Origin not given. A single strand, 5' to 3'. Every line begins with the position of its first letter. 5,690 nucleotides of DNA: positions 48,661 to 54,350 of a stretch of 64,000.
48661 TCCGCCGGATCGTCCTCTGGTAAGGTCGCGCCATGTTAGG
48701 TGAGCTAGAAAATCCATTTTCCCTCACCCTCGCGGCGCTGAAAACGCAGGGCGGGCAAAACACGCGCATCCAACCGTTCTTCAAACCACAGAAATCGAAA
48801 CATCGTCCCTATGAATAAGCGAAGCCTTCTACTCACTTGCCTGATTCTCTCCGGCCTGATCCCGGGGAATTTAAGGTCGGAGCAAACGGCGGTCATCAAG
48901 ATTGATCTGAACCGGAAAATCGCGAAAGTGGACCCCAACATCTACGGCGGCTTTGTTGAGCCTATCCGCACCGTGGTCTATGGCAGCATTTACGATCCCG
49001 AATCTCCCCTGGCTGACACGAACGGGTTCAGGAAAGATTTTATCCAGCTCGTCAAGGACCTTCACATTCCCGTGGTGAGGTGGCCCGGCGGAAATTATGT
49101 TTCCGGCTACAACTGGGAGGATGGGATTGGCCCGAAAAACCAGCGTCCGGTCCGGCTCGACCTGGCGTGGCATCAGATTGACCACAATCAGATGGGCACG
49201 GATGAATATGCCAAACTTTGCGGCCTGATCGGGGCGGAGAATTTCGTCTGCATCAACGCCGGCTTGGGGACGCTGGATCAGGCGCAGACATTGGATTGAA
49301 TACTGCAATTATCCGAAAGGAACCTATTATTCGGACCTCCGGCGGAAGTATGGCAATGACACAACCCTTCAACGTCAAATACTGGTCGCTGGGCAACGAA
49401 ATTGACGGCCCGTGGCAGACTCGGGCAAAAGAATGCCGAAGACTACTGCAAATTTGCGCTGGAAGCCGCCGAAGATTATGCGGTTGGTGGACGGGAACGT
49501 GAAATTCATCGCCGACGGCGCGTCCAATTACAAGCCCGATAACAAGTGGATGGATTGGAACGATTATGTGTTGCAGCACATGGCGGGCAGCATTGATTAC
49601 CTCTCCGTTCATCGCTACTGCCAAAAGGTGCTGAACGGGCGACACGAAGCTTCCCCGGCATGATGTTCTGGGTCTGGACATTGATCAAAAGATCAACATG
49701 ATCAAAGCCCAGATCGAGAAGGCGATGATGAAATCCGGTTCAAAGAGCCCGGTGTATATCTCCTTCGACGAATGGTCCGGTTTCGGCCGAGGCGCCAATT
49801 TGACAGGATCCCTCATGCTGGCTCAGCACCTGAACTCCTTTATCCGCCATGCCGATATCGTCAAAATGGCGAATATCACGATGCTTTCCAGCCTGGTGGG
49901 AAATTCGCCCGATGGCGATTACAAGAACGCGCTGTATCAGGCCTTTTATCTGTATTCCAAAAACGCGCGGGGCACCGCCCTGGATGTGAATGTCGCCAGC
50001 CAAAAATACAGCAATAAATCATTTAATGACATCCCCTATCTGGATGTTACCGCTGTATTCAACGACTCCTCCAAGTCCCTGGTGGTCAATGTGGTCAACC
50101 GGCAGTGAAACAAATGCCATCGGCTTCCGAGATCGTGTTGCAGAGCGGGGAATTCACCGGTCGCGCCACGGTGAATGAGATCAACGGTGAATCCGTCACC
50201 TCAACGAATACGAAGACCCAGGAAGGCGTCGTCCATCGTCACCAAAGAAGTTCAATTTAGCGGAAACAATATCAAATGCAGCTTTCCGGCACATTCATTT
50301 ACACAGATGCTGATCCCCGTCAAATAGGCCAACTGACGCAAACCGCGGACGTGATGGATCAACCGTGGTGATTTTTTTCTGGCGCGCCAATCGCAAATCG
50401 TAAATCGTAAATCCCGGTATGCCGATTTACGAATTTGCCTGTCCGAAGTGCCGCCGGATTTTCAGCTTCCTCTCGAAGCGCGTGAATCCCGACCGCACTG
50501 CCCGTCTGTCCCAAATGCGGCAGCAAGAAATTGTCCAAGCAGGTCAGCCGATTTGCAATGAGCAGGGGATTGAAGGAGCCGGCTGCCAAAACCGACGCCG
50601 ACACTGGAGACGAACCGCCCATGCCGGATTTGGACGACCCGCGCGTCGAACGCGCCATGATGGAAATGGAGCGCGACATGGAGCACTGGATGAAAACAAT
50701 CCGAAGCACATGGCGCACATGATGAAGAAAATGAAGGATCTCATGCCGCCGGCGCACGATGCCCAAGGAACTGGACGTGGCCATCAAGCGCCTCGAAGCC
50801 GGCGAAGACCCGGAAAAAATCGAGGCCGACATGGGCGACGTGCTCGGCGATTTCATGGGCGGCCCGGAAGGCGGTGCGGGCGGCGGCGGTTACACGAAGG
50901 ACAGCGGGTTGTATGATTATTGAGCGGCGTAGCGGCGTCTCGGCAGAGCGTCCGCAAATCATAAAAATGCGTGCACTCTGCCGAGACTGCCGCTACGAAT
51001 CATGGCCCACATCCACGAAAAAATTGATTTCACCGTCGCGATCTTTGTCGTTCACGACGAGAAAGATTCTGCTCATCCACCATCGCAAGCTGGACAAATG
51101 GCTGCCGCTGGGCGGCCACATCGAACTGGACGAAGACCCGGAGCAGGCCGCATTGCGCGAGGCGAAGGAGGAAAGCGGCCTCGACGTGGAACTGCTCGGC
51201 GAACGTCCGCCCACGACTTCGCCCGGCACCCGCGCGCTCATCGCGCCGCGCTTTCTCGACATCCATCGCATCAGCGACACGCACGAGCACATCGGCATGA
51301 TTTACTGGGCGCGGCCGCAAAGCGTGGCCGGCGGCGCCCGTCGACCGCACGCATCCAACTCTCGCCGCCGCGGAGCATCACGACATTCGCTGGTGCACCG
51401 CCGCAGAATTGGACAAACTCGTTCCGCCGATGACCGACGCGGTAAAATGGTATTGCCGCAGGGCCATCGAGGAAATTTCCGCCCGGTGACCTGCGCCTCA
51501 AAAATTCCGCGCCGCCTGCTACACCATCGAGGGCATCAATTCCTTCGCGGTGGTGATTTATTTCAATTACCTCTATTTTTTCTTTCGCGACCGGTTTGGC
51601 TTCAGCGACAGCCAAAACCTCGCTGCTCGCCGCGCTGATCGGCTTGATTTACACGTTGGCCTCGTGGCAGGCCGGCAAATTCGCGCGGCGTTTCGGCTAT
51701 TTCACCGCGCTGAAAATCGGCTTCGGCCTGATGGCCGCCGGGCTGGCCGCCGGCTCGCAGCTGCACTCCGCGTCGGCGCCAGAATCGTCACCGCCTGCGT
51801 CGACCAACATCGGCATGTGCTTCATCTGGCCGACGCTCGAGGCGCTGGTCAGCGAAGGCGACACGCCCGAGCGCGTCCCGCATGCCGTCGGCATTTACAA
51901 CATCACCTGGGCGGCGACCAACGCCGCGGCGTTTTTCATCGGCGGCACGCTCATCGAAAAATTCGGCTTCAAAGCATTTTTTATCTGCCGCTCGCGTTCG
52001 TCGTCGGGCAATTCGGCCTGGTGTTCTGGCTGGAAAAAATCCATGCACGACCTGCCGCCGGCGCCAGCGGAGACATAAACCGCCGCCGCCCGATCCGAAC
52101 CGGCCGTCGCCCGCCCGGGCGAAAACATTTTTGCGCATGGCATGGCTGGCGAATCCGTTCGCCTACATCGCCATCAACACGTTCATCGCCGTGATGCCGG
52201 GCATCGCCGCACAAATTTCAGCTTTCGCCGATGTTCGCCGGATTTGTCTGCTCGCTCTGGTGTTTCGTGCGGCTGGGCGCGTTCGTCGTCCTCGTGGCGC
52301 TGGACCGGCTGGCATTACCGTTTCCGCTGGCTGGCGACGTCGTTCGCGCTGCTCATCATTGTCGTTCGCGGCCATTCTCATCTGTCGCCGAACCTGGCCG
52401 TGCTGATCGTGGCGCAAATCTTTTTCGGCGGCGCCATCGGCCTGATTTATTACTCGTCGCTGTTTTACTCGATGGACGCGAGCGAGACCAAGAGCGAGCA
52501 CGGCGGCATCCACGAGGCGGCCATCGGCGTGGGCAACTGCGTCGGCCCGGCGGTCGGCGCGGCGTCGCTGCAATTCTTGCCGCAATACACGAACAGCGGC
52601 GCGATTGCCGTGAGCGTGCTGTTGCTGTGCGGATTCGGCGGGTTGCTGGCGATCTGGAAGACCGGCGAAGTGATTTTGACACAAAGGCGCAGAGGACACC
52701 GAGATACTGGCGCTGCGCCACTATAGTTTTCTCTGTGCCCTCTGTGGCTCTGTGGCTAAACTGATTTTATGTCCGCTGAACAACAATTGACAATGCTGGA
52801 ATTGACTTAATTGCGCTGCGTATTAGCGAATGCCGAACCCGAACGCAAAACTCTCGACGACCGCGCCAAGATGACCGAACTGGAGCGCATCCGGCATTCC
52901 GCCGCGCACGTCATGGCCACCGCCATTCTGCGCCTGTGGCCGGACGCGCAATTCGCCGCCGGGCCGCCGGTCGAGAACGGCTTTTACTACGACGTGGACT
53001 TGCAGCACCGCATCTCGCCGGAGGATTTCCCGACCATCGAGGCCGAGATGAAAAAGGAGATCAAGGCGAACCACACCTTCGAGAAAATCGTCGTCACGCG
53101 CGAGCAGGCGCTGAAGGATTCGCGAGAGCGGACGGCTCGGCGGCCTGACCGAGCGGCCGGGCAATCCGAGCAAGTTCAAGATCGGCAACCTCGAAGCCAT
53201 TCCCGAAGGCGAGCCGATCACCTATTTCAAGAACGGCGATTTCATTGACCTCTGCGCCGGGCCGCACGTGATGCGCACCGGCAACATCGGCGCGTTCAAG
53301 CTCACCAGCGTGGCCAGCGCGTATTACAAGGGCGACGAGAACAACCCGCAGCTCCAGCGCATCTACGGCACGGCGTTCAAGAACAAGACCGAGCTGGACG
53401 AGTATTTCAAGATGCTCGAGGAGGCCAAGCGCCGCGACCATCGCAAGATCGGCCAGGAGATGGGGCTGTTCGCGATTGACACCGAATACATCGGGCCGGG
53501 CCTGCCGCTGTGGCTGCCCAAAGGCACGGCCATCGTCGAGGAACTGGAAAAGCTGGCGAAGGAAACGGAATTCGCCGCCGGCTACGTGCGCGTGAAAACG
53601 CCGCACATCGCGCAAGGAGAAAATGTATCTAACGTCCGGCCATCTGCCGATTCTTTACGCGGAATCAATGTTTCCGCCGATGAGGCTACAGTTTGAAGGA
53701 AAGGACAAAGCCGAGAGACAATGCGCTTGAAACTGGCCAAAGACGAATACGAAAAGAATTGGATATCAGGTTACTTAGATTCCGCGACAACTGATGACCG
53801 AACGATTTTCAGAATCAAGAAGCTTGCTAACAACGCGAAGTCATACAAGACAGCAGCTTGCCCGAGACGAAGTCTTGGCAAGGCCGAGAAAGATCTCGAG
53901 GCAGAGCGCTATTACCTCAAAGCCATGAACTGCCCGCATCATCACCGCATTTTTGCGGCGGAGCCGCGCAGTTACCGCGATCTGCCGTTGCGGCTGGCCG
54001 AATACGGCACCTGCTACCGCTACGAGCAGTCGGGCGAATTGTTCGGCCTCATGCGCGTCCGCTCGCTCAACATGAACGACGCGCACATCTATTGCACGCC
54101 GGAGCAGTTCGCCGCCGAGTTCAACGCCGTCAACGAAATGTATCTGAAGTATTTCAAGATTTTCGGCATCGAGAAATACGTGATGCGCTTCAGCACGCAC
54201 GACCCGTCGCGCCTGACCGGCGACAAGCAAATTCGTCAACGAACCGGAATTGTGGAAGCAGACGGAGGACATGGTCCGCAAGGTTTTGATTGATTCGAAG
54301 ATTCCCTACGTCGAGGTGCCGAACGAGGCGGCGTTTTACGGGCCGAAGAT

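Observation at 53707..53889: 173-nt low-GC insertion in thrS flanked by a 10-nt direct repeat; precise removal restores the frame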

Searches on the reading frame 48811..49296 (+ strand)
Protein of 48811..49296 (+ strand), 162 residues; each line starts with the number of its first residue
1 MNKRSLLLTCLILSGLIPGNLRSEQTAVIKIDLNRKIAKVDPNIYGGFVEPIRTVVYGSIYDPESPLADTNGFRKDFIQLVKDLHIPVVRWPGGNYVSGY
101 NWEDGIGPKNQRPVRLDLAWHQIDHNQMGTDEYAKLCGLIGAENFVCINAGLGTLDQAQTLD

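Call 29: search_protein_families(library=pfam, proteins=[window:48811-49296:+], max_evalue=0.001)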
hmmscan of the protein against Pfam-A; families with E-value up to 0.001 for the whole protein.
seq(162 aa): 1 family
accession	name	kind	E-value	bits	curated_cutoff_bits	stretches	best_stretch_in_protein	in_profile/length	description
PF22848.2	ASD1_dom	-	5.3e-05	23.3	22.2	1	80-156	2-83/239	Alpha-L-arabinofuranosidase 1 domain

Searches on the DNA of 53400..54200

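Call 56: search_rna_families(source=window, start=53400, end=54200, threshold=evalue, max_evalue=1)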
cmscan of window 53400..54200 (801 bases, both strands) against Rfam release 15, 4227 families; matches with E-value up to 1: 0.
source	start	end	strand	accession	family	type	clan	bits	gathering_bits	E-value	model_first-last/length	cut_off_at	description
